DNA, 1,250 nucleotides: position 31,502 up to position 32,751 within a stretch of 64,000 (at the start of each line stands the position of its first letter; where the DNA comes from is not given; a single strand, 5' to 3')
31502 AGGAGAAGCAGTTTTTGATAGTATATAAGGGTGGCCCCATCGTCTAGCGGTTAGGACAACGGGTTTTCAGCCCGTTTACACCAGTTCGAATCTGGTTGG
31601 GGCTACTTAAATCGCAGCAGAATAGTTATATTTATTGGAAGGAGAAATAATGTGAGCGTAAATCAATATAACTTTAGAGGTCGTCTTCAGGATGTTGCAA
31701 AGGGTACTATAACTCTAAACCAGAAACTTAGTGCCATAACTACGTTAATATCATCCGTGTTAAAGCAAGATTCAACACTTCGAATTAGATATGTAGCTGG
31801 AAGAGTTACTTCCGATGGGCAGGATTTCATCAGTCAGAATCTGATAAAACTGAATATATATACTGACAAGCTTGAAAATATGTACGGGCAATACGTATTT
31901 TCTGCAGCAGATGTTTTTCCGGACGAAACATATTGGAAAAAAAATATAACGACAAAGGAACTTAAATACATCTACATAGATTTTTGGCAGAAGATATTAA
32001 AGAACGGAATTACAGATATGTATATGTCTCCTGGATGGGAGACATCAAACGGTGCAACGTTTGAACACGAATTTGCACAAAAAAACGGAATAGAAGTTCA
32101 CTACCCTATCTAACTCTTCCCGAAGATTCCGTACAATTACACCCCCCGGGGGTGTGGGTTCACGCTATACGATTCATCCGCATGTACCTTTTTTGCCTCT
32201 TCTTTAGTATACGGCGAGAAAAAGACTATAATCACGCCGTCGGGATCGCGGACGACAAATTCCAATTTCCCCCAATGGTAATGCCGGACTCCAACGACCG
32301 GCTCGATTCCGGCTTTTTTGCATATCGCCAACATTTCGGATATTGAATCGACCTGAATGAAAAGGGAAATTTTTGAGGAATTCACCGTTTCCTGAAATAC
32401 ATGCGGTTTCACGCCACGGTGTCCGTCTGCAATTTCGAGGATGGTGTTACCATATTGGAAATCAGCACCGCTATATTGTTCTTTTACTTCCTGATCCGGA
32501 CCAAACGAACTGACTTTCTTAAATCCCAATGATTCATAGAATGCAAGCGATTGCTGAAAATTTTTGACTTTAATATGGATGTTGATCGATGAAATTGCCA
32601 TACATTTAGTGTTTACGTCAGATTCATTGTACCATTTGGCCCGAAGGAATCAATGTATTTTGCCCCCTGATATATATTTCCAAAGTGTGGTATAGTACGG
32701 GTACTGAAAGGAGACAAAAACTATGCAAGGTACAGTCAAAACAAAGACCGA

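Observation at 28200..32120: Second variable patch around tRNA-Glu: IS1595-like transposase, disrupted DinD-like pseudogene, internally duplicated protein and DUF4406 gene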

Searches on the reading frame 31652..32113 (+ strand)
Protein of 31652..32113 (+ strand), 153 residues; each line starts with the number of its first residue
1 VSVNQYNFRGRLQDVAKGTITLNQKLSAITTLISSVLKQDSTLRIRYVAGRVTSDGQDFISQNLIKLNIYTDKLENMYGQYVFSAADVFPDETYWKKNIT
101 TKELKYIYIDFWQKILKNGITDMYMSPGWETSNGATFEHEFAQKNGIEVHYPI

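Call 4: search_protein_families(library=pfam, proteins=[window:31652-32113:+], max_evalue=0.1)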
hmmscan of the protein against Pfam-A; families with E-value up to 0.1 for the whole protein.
window:31652-32113:+ (153 aa): 1 family
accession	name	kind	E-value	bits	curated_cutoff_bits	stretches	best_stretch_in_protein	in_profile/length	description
PF14359.12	DUF4406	-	3.7e-06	27.7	22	1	103-151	46-91/91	Domain of unknown function (DUF4406)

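Call 12: search_protein_families(library=ncbifam, proteins=[window:31652-32113:+], max_evalue=0.1)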
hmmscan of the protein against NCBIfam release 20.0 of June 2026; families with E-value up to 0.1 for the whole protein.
window:31652-32113:+ (153 aa): 0 families

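Call 22: search_protein_families(library=padloc, proteins=[window:31652-32113:+], max_evalue=0.01)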
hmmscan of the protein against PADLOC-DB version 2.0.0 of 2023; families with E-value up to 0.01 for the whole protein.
window:31652-32113:+ (153 aa): 0 families

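Call 23: search_protein_families(library=phrogs, proteins=[window:31652-32113:+], max_evalue=0.01)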
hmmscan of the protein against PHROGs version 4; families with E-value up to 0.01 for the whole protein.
window:31652-32113:+ (153 aa): 3 families
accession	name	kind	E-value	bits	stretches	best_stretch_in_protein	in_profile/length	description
phrog_355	-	DNA, RNA and nucleotide metabolism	1.1e-06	29.3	1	123-152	143-172/249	nucleoside 2-deoxyribosyltransferase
phrog_12019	-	other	0.00013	22.8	1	114-151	75-111/241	MazG-like pyrophosphatase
phrog_5781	-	unknown function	0.00021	21.9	1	123-151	70-98/220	-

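Call 35: find_related_loci(query=window:31652-32113:+, collection=viral_contigs, flank=6000)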
Query window:31652-32113:+ (153 aa) in viral_contigs; peptide patterns used: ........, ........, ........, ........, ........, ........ (x = any residue, [..] = any of these).
13 stretches matched a pattern, but none encodes a relative of the query by tblastn (E <= 1e-3).

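Call 75: search_dna_similar(query=window:31652-32113:+, collection=phages, mode=protein, max_evalue=0.01, max_rows=10)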
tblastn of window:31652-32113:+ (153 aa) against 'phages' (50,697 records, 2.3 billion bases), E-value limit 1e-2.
Records with a match: 2; places in all: 2; records where one place covers at least 80% of the query: 0.
Best place of each record, by identity: <60% 2.
By first word of the organism name: Arthrobacter 2.
By host as written in the record: Arthrobacter sp. ATCC 21022 2.
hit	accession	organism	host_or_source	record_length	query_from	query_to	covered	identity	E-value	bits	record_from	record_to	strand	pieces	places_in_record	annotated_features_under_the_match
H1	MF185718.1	Arthrobacter phage Colucci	Arthrobacter sp. ATCC 21022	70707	32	148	76%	31.0%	3e-3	42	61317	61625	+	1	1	95: nucleoside deoxyribosyltransferase | 94: hypothetical protein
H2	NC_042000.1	Arthrobacter phage Colucci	Arthrobacter sp. ATCC 21022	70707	32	148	76%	31.0%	3e-3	42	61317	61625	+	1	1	95: CMP N-glycosidase | 94: hypothetical protein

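Call 85: search_solved_structures(query=window:31652-32113:+, max_evalue=1)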
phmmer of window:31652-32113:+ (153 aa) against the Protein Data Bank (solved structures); distinct sequences matched with E-value up to 1: 1.
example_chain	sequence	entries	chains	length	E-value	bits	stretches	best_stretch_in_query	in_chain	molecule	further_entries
3l2d_A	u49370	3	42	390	0.16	15.1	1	82-124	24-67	Glycocyamine kinase beta chain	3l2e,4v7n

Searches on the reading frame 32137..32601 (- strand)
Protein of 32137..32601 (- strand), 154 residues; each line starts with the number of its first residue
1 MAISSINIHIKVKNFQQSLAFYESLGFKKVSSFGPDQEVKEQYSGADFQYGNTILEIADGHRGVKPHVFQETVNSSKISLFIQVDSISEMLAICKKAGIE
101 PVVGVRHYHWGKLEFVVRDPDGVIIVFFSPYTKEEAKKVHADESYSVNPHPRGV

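Call 4: search_protein_families(library=pfam, proteins=[window:32137-32601:-], max_evalue=0.1)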
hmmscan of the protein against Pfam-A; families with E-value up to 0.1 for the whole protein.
window:32137-32601:- (154 aa): 3 families
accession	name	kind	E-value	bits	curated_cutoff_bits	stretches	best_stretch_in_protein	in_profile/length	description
PF00903.31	Glyoxalase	-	2.5e-11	44.4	20.6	1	10-127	7-121/121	Glyoxalase/Bleomycin resistance protein/Dioxygenase superfamily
PF12681.13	Glyoxalase_2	-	4.4e-06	27.1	30.1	1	9-125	5-111/118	Glyoxalase-like domain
PF18468.6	Pfk_N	-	0.04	14.8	26.8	1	10-45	11-46/98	Phosphofructokinase N-terminal domain yeast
